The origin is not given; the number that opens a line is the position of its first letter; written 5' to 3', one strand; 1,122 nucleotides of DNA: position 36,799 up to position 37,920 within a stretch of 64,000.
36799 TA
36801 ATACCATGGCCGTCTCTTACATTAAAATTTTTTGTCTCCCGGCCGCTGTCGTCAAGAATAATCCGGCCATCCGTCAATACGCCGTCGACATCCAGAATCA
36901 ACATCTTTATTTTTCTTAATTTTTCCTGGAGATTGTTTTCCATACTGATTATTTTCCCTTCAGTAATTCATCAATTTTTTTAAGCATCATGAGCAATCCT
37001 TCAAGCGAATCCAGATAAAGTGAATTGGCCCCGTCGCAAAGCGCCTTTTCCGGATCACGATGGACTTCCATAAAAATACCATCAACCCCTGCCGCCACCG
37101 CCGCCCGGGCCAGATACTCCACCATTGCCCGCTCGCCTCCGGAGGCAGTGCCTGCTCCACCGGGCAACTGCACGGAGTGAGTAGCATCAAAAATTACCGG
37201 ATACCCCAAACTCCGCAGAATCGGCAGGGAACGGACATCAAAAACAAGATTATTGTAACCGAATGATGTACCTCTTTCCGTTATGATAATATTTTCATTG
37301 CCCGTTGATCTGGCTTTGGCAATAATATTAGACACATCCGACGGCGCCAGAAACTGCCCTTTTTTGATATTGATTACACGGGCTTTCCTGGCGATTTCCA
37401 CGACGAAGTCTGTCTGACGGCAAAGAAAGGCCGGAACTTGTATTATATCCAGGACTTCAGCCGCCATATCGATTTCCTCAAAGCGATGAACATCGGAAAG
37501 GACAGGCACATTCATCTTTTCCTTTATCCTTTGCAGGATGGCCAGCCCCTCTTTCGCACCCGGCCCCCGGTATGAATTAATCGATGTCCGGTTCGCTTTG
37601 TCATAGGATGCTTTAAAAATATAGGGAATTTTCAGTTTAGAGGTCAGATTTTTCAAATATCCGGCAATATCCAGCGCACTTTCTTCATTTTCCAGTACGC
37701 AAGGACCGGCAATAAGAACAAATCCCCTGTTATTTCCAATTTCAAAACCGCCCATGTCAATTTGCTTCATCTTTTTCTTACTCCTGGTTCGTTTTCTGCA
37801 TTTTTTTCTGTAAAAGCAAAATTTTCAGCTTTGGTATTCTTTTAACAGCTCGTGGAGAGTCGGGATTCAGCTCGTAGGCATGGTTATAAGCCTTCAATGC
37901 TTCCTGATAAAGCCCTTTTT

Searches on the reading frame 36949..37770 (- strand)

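Call 64: search_protein_families(library=pfam, proteins=[window:36949-37770:-], max_evalue=0.00001)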
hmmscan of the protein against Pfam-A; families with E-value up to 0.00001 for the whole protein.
window:36949-37770:- (273 aa): 1 family
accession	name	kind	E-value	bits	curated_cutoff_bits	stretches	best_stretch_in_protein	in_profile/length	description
PF00793.26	DAHP_synth_1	-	3e-74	249.8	25.5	1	9-270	10-268/270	DAHP synthetase I family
